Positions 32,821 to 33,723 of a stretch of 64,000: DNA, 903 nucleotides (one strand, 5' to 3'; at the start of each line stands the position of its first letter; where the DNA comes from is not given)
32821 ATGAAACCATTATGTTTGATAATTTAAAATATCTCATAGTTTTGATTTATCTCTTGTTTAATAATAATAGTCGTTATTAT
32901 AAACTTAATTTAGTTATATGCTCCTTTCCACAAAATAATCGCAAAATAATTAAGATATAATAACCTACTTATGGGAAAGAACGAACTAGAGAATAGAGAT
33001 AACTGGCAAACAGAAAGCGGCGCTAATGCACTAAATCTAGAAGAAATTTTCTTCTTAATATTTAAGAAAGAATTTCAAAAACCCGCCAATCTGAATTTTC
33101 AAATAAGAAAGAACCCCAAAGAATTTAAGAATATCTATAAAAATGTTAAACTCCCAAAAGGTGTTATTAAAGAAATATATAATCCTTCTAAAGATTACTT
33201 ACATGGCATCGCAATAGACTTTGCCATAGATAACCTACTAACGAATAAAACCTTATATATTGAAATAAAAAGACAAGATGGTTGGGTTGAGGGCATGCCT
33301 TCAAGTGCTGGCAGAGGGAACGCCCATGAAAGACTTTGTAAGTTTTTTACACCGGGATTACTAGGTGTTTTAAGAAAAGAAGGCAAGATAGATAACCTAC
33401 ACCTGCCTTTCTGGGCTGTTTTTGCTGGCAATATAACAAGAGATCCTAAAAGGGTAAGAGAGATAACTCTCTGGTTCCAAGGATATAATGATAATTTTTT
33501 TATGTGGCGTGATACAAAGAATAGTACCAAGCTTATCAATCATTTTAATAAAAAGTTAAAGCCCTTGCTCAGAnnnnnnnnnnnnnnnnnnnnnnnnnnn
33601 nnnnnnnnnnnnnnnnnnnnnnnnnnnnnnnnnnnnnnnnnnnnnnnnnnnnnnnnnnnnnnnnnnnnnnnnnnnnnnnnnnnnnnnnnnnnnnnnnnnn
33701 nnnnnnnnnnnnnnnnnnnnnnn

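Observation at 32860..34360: Compact convergent type II R-M island: EcoRI/MunI-family endonuclease + MT-A70-family adenine methyltransferase wedged between the sugar locus and the atp operon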

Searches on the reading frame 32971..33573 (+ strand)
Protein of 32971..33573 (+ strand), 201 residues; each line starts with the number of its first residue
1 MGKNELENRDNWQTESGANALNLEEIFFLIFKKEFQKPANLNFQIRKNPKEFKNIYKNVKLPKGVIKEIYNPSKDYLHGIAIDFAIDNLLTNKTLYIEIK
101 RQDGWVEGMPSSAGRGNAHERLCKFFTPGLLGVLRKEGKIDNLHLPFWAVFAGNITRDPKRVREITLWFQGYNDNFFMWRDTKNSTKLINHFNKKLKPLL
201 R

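Call 3: search_protein_families(library=pfam, proteins=[window:32971-33573:+], max_evalue=1)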
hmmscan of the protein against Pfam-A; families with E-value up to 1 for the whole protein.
window:32971-33573:+ (201 aa): 3 families
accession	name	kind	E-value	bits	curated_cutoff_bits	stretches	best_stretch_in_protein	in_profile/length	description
PF11407.14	RestrictionMunI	-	3e-58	197.2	25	1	9-194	8-191/193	Type II restriction enzyme MunI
PF22254.1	TFA2_E-tether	-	0.11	12.4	23.8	1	50-63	7-20/34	Tfa2 E-tether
PF01111.24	CKS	-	0.17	12.5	27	1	54-107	12-51/68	Cyclin-dependent kinase regulatory subunit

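Call 4: search_protein_families(library=ncbifam, proteins=[window:32971-33573:+], max_evalue=1)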
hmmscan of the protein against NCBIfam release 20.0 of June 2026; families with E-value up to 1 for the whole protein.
window:32971-33573:+ (201 aa): 1 family
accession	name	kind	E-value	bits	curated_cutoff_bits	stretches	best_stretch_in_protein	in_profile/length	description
NF053693.1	esterase_mleCBF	exception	0.058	12.8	564.5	1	10-102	168-265/279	CBF family alpha/beta fold macrolide esterase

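Call 5: search_solved_structures(query=window:32971-33573:+, max_evalue=10, show_alignments=3)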
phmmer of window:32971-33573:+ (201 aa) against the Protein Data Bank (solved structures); distinct sequences matched with E-value up to 10: 4.
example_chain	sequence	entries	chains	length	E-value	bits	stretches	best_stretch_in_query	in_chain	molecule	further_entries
1d02_A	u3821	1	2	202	8.8e-62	211.7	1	1-200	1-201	TYPE II RESTRICTION ENZYME MUNI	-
7deg_B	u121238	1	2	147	0.59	13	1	51-90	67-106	Cytochrome oxidase subunit II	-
4l3r_A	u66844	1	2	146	0.71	12.7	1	112-147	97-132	Uncharacterized protein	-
5zkn_A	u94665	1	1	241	0.96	12.3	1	45-78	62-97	Putative N-acetylmannosamine-6-phosphate 2-epimerase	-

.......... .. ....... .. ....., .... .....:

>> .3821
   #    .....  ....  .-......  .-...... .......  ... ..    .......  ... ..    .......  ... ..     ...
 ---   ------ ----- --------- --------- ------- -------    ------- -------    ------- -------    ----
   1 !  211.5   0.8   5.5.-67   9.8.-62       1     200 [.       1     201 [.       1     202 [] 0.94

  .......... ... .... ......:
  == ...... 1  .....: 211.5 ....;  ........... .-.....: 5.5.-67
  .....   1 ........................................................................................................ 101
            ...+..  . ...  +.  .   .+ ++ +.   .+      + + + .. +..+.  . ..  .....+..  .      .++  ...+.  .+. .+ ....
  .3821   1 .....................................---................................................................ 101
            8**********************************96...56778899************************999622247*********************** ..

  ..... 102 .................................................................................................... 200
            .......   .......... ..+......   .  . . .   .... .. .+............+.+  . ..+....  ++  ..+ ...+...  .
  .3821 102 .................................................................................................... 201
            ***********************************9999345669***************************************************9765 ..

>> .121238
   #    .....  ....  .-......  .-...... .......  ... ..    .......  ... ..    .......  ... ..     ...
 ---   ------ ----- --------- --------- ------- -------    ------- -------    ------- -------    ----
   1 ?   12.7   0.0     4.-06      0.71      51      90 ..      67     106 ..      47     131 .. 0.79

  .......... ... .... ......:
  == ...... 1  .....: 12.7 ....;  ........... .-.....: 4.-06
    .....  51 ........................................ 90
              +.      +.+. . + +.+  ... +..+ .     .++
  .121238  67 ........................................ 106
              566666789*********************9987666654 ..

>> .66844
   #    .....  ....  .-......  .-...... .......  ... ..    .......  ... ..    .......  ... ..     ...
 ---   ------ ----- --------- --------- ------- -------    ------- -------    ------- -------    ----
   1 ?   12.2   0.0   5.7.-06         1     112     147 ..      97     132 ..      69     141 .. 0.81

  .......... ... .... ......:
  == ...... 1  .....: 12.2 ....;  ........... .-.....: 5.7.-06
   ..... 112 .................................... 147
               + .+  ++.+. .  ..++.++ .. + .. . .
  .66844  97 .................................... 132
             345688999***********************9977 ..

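Call 8: search_protein_families(library=padloc, proteins=[window:32971-33573:+], max_evalue=0.01)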
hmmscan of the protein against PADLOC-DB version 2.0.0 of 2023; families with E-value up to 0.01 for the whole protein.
window:32971-33573:+ (201 aa): 1 family
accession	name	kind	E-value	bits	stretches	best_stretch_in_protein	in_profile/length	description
PDLC03520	REase_II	-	2.1e-64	215.2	1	1-199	1-200/202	Type II restriction enzyme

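Call 10: find_homologous_proteins(query=window:32971-33573:+)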
Query window:32971-33573:+ (201 aa): 2537 proteins with E <= 0.001 among 2721 candidates; the best 120 are listed.
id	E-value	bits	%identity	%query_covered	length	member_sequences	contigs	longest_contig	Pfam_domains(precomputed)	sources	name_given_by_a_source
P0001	1.8e-133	461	100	100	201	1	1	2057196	PF11407.15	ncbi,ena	-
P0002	1.1e-87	311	67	100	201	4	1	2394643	PF11407.15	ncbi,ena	-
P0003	2.1e-87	310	68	100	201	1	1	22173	PF11407.15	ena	-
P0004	1.2e-85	304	66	100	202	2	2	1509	PF11407.15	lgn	-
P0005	3.5e-84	300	66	100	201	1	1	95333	PF11407.15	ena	-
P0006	4.4e-84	299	68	100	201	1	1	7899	PF11407.15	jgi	jgi:hypothetical protein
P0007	4.2e-83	296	67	100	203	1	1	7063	PF11407.15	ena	-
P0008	2.7e-82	293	64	100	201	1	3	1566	PF11407.15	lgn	-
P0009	4.3e-82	293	65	96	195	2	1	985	PF11407.15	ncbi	-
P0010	1.5e-80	288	62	98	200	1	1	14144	PF11407.15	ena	-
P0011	2.9e-80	287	62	98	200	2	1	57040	PF11407.15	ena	-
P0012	9.3e-80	285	63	100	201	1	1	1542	PF11407.15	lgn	-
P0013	4.5e-77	276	60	100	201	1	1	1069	PF11407.15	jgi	-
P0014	6.1e-77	276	62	100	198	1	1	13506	PF11407.15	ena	-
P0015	1.0e-76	275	62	100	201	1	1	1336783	PF11407.15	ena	-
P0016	3.8e-75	270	62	100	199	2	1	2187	PF11407.15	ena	-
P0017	5.6e-75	270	61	100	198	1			PF11407.15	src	-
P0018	1.3e-74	268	59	100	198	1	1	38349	PF11407.15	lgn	-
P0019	3.3e-74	267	60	100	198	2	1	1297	PF11407.15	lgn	-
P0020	9.2e-74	266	60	100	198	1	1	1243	PF11407.15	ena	-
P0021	9.3e-74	266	60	100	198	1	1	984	PF11407.15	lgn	-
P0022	1.6e-73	265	60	100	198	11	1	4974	PF11407.15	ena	-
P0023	2.2e-73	264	62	100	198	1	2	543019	PF11407.15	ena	-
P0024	2.4e-73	264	60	100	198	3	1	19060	PF11407.15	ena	-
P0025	2.7e-73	264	59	100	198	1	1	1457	PF11407.15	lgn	-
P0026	2.7e-73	264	59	100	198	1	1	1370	PF11407.15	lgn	-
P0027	5.7e-73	263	61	100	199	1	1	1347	PF11407.15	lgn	-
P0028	8.7e-73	262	60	100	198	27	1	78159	PF11407.15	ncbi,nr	ncbi:MAG: MunI family type II restriction endonuclease [Deltaproteobacteria bacterium]|nr:MunI famil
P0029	9.2e-73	262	60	100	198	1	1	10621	PF11407.15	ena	-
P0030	1.2e-72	262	58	100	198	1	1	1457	PF11407.15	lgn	-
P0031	1.3e-72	262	61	100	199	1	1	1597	PF11407.15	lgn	-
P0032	1.3e-72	262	61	100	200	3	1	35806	PF11407.15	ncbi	-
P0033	1.5e-72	262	57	100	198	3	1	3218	PF11407.15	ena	-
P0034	1.7e-72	261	61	100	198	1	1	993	PF11407.15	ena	-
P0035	1.9e-72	261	59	100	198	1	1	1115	PF11407.15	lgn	-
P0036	2.0e-72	261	60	100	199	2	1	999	PF11407.15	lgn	-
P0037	2.1e-72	261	58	100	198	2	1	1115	PF11407.15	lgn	-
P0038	2.7e-72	261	59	100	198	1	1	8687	PF11407.15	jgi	-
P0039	2.7e-72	261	61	100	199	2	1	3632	PF11407.15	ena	-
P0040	3.7e-72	260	59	100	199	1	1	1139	PF11407.15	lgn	-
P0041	3.8e-72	260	59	100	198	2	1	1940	PF11407.15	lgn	-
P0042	3.9e-72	260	57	100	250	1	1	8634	PF11407.15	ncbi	-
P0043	4.0e-72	260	61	100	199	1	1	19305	PF11407.15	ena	-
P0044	4.3e-72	260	58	100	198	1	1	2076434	PF11407.15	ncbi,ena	-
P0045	4.8e-72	260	60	100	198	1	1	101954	PF11407.15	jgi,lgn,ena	-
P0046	5.2e-72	260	56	100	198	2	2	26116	PF11407.15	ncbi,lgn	-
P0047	6.5e-72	260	60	100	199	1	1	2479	PF11407.15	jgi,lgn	jgi:hypothetical protein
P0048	6.5e-72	260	60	100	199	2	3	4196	PF11407.15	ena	-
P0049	7.1e-72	259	59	100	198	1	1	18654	PF11407.15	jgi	jgi:Type II restriction enzyme MunI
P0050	7.5e-72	259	59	100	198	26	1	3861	PF11407.15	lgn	-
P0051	1.1e-71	259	59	100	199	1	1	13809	PF11407.15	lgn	-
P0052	1.2e-71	259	60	100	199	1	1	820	PF11407.15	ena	-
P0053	1.2e-71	259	57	100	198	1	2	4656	PF11407.15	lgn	-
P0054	1.2e-71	259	60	100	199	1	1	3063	PF11407.15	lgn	-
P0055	1.2e-71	259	58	100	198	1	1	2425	PF11407.15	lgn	-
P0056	1.5e-71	258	60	100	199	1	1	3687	PF11407.15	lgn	-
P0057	1.5e-71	258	59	100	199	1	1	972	PF11407.15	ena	-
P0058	1.8e-71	258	59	100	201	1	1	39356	PF11407.15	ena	-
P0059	2.2e-71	258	57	100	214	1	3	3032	PF11407.15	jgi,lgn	jgi:hypothetical protein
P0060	2.2e-71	258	59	100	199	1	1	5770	PF11407.15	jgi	jgi:hypothetical protein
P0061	2.6e-71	258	60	100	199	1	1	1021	PF11407.15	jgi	-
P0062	2.8e-71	257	58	100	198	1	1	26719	PF11407.15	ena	-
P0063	2.8e-71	257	56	100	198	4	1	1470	PF11407.15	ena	-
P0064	2.8e-71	257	61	100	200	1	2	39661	PF11407.15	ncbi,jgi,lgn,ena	-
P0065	2.9e-71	257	59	100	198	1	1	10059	PF11407.15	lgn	-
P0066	3.2e-71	257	59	100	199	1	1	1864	PF11407.15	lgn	-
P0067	3.8e-71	257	60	100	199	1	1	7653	PF11407.15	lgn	-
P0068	3.9e-71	257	57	100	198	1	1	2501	PF11407.15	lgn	-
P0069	4.2e-71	257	61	100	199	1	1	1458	PF11407.15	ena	-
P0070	5.2e-71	257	57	100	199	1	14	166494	PF11407.15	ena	-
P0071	5.9e-71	256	59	100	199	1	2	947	PF11407.15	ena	-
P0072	7.2e-71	256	60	100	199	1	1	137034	PF11407.15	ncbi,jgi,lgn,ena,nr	ncbi:MunI family type II restriction endonuclease [Patescibacteria group bacterium]|nr:MunI family t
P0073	7.9e-71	256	60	100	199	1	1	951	PF11407.15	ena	-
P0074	9.0e-71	256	60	100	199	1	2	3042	PF11407.15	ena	-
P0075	9.3e-71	256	59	100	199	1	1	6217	PF11407.15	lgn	-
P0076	9.8e-71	256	59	100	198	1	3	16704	PF11407.15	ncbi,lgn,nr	ncbi:MAG: MunI family type II restriction endonuclease [Nitrospirae bacterium]|nr:MunI family type I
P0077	1.1e-70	256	59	100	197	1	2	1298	PF11407.15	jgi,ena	-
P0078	1.1e-70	255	58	100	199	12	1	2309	PF11407.15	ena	-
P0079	1.1e-70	255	59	100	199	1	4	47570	PF11407.15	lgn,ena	-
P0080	1.3e-70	255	58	100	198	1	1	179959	PF11407.15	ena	-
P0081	1.3e-70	255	58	100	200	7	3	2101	PF11407.15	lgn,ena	-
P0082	1.4e-70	255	60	100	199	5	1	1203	PF11407.15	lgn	-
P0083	1.5e-70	255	59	100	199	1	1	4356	PF11407.15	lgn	-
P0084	1.6e-70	255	58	100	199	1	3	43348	PF11407.15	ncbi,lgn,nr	ncbi:MAG: MunI family type II restriction endonuclease [Elusimicrobia bacterium]|nr:MunI family type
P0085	1.7e-70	255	57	100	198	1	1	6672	PF11407.15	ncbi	-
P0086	2.1e-70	255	60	100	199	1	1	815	PF11407.15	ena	-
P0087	2.5e-70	254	59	100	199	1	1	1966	PF11407.15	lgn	-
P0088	2.6e-70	254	58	100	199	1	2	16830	PF11407.15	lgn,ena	-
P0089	2.7e-70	254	56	100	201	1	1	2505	PF11407.15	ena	-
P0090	2.7e-70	254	58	100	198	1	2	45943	PF11407.15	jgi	-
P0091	2.9e-70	254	56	100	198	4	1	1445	PF11407.15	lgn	-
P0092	2.9e-70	254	58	100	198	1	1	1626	PF11407.15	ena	-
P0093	3.1e-70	254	60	100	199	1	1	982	PF11407.15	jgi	jgi:hypothetical protein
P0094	3.2e-70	254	59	100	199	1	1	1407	PF11407.15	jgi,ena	-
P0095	3.3e-70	254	58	100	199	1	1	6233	PF11407.15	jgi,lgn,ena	-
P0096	3.3e-70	254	58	100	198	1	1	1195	PF11407.15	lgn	-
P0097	3.7e-70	254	59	100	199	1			PF11407.15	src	-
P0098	3.9e-70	254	61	100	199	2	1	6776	PF11407.15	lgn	-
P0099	4.1e-70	254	58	100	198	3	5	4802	PF11407.15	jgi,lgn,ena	-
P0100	4.5e-70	254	57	100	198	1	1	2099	PF11407.15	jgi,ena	-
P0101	5.8e-70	253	57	100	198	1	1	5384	PF11407.15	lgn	-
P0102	6.1e-70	253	59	100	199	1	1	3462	PF11407.15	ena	-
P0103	6.4e-70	253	59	100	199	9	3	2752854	PF11407.15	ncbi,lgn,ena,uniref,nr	ncbi:MAG: restriction endonuclease [Candidatus Methylomirabilis oxygeniifera]|uniref:Type-2 restrict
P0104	7.0e-70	253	57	100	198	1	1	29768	PF11407.15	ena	-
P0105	7.2e-70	253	59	100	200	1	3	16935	PF11407.15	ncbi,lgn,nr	ncbi:MunI family type II restriction endonuclease [Candidatus Woesearchaeota archaeon]|nr:MunI famil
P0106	7.3e-70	253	60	100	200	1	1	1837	PF11407.15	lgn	-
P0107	7.7e-70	253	58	100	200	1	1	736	PF11407.15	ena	-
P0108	9.3e-70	253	59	100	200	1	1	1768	PF11407.15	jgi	jgi:hypothetical protein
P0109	9.3e-70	252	60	100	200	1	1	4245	PF11407.15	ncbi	-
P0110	9.4e-70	252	60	100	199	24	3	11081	PF11407.15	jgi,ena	-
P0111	1.1e-69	252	57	100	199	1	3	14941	PF11407.15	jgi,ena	-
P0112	1.2e-69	252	59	100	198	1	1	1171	PF11407.15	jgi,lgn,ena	-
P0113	1.3e-69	252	57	100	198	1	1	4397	PF11407.15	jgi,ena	jgi:hypothetical protein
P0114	1.3e-69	252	58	100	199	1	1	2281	PF11407.15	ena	-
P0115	1.3e-69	252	60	100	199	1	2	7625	PF11407.15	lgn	-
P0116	1.3e-69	252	58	100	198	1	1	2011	PF11407.15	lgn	-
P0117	1.4e-69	252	57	100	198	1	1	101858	PF11407.15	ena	-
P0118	1.5e-69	252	56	98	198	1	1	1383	PF11407.15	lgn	-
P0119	1.8e-69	252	56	100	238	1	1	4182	PF11407.15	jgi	-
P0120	2.3e-69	251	57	100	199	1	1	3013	PF11407.15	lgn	-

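Call 12: find_encoding_contigs(protein=P0001, flank=10000, max_places=4)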
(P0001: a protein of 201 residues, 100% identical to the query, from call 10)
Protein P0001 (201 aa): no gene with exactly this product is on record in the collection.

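Call 14: list_cluster_members(proteins=[window:32971-33573:+, window:33559-34236:-])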
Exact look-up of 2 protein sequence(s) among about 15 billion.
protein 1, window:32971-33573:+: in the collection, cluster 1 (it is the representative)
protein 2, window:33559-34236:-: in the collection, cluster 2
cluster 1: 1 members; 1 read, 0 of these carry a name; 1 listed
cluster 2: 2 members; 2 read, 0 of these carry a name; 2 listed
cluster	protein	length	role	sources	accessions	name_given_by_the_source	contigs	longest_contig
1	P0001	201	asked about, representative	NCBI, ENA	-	-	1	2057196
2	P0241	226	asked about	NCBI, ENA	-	-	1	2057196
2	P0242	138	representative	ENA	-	-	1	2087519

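Call 16: find_encoding_contigs(protein=P0242, flank=10000, max_places=4)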
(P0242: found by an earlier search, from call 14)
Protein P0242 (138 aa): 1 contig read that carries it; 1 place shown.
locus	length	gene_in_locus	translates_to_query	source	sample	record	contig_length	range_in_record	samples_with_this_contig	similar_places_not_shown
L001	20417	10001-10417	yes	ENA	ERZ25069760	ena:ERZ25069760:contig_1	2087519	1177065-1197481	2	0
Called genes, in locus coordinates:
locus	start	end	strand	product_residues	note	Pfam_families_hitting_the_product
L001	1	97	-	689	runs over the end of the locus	-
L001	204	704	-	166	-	PF01467:CTP_transf_like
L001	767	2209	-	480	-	PF02934:GatB_N, PF02637:GatB_Yqey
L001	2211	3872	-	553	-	PF01425:Amidase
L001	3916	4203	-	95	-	PF20977:GatF (weak), PF02686:GatC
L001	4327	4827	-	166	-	-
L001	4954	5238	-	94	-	-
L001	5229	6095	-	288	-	PF02086:MethyltransfD12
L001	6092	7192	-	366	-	-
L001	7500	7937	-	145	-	-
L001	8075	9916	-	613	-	-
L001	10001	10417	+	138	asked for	PF05063:MT-A70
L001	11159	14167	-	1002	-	PF00028:Cadherin (weak)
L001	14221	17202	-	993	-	PF00028:Cadherin (weak)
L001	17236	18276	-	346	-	PF13565:HTH_32 (weak), PF00665:rve, PF13610:DDE_Tnp_IS240 (weak), PF13683:rve_3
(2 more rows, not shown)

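Call 17: find_encoding_contigs(protein=P0241, flank=10000, max_places=4)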
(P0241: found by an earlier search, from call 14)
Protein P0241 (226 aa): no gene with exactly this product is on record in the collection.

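Call 21: find_related_loci(query=window:32971-33573:+, collection=genome_contigs, flank=6000)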
Query window:32971-33573:+ (201 aa) in genome_contigs; peptide patterns used: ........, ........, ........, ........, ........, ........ (x = any residue, [..] = any of these).
99 stretches matched a pattern, but none encodes a relative of the query by tblastn (E <= 1e-3).

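Call 32: find_encoding_contigs(protein=P0002, flank=4000, max_places=2)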
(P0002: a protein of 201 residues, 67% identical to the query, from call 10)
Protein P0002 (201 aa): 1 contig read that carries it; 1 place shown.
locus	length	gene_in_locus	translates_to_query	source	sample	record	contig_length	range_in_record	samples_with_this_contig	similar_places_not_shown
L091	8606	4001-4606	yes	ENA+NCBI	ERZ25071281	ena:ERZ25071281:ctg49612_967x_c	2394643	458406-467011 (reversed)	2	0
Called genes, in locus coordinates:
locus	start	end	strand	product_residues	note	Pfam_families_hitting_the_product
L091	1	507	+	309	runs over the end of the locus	PF00398:RrnaAD, PF08241:Methyltransf_11 (faint), PF13649:Methyltransf_25 (weak), PF00398:RrnaAD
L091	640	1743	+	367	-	PF03601:Cons_hypoth698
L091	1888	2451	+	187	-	-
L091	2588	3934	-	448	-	PF03952:Enolase_N, PF00113:Enolase_C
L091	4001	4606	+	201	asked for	PF11407:RestrictionMunI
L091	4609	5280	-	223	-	PF05063:MT-A70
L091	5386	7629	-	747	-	PF17764:PriA_3primeBD, PF00271:Helicase_C (faint), PF04851:ResIII, PF00270:DEAD, PF18074:PriA_C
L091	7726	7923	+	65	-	-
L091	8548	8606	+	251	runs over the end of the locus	PF02661:Fic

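Call 33: find_encoding_contigs(protein=P0006, flank=4000, max_places=2)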
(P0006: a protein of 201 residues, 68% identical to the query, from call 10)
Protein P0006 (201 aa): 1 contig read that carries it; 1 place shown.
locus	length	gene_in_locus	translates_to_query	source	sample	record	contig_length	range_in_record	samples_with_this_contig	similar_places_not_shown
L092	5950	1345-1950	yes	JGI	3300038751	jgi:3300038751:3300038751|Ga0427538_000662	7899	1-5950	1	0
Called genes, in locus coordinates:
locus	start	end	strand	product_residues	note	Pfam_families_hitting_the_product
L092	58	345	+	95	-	-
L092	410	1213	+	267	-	PF01555:N6_N4_Mtase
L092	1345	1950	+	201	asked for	PF11407:RestrictionMunI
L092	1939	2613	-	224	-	PF05063:MT-A70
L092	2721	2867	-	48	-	-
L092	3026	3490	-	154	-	PF04290:DctQ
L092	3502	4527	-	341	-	PF03480:DctP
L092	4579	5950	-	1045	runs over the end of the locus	PF13588:HSDR_N_2 (weak), PF20473:MmeI_Mtase (faint), PF07669:Eco57I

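Call 34: find_encoding_contigs(protein=P0014, flank=4000, max_places=2)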
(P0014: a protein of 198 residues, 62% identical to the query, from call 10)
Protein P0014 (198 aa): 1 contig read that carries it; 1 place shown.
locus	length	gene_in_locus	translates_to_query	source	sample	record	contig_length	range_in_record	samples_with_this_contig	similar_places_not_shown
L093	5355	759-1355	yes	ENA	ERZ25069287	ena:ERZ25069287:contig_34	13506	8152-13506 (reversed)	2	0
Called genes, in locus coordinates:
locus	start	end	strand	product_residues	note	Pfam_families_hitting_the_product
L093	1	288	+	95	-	?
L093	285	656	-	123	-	-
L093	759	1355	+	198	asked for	PF11407:RestrictionMunI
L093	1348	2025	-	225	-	PF05063:MT-A70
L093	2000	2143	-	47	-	-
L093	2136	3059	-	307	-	PF12760:Zn_ribbon_IS1595 (faint), PF12762:DDE_Tnp_IS1595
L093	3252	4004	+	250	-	PF00899:ThiF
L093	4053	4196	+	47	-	-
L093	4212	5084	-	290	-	PF17284:Spermine_synt_N, PF01564:Spermine_synth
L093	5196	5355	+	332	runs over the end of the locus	PF01018:GTP1_OBG, PF00025:Arf (weak), PF01926:MMR_HSR1, PF02421:FeoB_N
